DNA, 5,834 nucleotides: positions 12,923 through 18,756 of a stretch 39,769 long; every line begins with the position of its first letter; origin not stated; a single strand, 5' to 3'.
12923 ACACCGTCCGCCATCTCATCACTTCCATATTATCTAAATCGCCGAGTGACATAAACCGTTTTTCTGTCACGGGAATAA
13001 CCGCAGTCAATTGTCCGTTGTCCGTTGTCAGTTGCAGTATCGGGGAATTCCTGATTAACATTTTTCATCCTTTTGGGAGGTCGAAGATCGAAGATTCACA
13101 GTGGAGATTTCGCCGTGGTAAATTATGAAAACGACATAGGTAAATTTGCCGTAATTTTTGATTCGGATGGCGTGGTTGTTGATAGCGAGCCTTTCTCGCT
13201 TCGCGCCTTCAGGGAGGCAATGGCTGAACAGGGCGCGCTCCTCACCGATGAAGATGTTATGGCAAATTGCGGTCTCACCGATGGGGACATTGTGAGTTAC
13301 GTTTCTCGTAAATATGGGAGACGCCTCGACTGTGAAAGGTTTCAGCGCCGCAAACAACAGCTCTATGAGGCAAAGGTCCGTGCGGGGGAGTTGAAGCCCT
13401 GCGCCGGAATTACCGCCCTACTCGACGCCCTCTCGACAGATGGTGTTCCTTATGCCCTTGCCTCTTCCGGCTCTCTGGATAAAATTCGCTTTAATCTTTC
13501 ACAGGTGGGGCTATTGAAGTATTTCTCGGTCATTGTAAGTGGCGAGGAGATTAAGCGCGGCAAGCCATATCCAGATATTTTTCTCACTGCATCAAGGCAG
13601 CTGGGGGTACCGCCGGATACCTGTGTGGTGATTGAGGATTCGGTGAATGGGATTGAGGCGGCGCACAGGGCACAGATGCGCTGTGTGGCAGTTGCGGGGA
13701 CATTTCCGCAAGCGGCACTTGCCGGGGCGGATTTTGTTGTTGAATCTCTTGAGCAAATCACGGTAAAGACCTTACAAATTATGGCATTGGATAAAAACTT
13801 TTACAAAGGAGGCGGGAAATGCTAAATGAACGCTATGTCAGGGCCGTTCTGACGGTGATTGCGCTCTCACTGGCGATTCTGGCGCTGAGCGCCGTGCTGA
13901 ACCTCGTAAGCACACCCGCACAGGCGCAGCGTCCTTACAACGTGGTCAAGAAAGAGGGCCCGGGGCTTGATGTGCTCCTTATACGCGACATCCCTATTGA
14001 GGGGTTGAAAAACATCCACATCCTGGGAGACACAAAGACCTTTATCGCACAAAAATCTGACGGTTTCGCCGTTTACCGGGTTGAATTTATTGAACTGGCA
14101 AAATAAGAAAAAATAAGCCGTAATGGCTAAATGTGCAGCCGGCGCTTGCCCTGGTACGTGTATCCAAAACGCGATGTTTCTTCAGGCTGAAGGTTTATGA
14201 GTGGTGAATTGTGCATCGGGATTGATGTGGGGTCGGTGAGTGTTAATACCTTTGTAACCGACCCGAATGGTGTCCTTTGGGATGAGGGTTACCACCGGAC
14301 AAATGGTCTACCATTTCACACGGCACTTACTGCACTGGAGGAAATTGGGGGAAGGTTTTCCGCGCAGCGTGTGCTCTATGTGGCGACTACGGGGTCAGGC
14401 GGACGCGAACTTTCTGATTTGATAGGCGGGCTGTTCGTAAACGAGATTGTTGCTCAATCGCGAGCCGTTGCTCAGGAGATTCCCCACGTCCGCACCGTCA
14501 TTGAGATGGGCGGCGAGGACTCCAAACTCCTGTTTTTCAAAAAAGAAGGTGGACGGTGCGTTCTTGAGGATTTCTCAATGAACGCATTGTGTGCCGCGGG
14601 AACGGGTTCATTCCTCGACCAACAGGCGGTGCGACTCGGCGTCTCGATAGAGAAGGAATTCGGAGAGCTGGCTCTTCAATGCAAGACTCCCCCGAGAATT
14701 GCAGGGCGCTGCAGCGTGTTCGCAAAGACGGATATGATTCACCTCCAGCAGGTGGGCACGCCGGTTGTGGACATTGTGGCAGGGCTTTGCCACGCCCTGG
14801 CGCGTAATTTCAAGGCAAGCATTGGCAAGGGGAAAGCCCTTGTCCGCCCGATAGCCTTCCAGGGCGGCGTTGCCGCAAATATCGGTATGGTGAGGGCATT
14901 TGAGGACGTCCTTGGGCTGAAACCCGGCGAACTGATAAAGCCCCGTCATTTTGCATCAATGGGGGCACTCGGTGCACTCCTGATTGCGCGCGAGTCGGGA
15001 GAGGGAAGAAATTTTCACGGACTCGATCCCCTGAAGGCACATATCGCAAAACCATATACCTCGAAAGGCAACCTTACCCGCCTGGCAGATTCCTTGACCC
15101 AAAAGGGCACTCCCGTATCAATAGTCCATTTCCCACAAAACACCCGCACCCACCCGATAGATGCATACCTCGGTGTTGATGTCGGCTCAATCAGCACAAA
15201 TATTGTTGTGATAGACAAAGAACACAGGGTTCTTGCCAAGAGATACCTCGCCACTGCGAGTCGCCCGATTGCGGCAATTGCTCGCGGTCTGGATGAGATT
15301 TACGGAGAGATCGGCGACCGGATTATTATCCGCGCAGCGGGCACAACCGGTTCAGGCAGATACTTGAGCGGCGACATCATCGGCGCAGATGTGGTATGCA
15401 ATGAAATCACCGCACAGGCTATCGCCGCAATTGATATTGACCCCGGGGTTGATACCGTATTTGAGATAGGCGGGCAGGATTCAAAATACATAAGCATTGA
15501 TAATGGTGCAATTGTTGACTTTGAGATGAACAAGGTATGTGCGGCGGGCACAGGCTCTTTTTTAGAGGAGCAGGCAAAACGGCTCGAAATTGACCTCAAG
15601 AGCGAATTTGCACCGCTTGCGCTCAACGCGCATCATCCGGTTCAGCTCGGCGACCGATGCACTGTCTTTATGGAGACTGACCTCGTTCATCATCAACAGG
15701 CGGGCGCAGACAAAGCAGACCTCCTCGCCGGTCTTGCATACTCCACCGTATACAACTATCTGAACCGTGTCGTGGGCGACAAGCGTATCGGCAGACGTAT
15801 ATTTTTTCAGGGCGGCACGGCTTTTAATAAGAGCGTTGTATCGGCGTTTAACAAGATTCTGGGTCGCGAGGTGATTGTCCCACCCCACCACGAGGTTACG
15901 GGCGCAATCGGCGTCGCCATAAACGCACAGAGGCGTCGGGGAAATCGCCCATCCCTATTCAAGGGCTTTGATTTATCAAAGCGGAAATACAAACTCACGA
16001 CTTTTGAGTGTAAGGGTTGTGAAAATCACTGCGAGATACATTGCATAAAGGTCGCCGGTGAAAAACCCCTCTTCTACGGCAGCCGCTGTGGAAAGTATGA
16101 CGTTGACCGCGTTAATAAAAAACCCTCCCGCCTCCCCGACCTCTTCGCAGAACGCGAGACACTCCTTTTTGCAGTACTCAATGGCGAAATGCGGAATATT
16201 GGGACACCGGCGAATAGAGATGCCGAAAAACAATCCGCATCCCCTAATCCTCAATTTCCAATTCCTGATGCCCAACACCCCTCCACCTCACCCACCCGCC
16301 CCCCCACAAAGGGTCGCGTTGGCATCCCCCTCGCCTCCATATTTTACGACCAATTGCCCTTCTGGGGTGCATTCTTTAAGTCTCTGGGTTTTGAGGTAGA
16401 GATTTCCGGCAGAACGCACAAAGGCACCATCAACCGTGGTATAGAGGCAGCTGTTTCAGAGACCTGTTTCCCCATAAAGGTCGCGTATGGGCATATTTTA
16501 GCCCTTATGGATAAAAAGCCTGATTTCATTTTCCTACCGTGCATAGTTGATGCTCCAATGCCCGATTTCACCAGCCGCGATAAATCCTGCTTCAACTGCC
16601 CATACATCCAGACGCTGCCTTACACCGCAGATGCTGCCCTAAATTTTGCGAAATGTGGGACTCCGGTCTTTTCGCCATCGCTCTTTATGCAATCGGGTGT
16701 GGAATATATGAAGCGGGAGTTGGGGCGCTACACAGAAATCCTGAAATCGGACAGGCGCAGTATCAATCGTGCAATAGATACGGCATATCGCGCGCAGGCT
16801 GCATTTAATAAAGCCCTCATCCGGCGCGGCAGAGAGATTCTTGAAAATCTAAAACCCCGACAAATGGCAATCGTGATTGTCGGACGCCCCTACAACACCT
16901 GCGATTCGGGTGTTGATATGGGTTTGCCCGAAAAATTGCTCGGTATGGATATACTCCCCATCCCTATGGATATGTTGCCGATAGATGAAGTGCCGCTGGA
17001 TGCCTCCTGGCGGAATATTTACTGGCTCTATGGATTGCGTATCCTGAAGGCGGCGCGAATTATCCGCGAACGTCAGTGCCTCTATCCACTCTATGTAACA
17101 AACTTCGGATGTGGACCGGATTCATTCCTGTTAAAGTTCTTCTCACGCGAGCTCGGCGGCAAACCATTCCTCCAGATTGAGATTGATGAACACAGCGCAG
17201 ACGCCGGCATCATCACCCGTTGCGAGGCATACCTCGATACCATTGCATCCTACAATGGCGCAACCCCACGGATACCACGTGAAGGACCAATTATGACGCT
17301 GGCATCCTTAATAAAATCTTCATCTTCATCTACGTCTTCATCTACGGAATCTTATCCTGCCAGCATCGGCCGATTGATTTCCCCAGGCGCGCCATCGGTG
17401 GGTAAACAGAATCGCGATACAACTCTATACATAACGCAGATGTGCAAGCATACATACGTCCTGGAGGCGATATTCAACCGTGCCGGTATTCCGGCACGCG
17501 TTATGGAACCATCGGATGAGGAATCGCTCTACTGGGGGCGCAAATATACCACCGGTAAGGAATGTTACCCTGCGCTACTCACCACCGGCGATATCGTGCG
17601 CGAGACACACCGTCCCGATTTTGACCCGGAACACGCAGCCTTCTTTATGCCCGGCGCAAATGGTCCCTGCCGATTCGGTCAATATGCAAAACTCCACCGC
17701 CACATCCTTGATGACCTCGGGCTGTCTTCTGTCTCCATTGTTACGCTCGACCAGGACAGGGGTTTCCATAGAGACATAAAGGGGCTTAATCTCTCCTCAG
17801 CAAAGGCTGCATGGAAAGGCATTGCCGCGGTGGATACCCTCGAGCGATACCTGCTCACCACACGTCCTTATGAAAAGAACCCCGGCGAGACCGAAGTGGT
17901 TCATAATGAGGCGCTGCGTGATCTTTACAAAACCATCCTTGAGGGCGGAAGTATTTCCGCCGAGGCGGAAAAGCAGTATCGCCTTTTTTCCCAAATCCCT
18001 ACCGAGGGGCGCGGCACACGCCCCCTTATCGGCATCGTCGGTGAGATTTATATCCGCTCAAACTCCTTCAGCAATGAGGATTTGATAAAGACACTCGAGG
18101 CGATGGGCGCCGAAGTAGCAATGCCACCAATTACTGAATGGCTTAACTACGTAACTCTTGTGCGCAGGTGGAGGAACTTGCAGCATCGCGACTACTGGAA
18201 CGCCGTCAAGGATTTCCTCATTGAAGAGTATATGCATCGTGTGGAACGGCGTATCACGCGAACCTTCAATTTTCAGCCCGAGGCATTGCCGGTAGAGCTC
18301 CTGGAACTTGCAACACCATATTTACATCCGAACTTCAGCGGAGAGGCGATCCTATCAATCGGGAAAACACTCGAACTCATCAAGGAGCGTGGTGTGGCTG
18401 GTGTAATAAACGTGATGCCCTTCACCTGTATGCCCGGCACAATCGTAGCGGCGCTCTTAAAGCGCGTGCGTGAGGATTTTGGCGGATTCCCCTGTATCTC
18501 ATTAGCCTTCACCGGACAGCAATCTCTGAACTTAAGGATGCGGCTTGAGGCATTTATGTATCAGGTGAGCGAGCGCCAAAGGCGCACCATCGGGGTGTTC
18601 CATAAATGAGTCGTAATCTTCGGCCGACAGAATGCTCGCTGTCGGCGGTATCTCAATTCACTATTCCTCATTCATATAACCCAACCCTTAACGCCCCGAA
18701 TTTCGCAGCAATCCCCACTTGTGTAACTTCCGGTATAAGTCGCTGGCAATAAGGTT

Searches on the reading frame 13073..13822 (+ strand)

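Call 84: search_protein_families(library=pfam, proteins=[window:13073-13822:+], max_evalue=0.00001)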
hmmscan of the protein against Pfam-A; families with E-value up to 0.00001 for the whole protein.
window:13073-13822:+ (250 aa): 3 families
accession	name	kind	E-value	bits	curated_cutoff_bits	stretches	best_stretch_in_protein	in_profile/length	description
PF13419.12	HAD_2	-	9.8e-34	117.4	23.8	1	27-207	1-178/178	Haloacid dehalogenase-like hydrolase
PF00702.32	Hydrolase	-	1e-26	95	26.4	1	26-200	3-190/191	haloacid dehalogenase-like hydrolase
PF13242.12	Hydrolase_like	-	3.8e-08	33.6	22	1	162-228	2-74/75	HAD-hyrolase-like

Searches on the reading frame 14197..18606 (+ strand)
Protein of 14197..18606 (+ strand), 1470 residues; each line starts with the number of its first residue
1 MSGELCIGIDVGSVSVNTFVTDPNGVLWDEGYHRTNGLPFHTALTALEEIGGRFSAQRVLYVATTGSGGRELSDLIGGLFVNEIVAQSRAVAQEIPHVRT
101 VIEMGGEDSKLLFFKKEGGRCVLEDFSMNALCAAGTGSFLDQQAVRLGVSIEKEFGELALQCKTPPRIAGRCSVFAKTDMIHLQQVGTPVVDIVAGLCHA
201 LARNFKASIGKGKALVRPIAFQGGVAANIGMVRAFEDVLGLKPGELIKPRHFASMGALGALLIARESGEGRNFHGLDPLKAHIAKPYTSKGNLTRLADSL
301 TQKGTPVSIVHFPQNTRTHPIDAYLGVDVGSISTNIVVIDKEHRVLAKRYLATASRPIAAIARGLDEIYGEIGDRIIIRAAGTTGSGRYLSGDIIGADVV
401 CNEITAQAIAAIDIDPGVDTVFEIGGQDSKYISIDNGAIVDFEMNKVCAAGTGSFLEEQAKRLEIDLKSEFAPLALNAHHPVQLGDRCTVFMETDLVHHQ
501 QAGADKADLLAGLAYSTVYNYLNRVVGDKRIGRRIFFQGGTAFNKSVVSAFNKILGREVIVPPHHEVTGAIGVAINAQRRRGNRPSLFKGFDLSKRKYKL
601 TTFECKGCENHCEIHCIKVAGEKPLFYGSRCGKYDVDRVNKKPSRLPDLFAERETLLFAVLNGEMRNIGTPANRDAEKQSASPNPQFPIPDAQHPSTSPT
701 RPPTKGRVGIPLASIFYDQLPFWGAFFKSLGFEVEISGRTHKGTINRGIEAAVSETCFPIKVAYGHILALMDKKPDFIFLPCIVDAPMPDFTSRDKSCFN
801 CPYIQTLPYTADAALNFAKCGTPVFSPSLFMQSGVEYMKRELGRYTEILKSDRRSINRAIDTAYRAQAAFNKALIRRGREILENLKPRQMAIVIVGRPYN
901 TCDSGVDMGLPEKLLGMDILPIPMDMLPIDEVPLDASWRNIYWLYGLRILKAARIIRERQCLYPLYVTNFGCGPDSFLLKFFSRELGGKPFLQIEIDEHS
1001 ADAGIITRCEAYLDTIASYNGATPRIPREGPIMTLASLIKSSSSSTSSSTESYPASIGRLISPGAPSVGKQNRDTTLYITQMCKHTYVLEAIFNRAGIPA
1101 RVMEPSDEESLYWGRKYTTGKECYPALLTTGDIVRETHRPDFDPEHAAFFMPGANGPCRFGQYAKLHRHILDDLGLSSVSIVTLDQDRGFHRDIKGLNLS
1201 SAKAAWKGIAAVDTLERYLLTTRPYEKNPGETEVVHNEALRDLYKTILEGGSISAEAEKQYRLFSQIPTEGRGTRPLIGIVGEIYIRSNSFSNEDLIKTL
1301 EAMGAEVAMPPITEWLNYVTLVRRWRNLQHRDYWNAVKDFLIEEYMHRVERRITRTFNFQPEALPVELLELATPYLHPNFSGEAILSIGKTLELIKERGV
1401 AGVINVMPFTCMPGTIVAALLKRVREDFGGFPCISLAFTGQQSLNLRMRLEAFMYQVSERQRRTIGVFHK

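Call 84: search_protein_families(library=pfam, proteins=[window:14197-18606:+], max_evalue=0.00001)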
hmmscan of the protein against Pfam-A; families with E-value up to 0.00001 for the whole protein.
window:14197-18606:+ (1470 aa): 3 families
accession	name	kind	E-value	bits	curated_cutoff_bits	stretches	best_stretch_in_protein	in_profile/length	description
PF01869.26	BcrAD_BadFG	-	3.6e-68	230.4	31.5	2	325-575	1-269/271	BadF/BadG/BcrA/BcrD ATPase family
PF09989.15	DUF2229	-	1.8e-58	198.2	29.4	1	707-927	1-218/218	CoA enzyme activase uncharacterised domain (DUF2229)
PF06050.19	HGD-D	-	3.6e-06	27.2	28.4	0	1370-1454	251-339/342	2-hydroxyglutaryl-CoA dehydratase, D-component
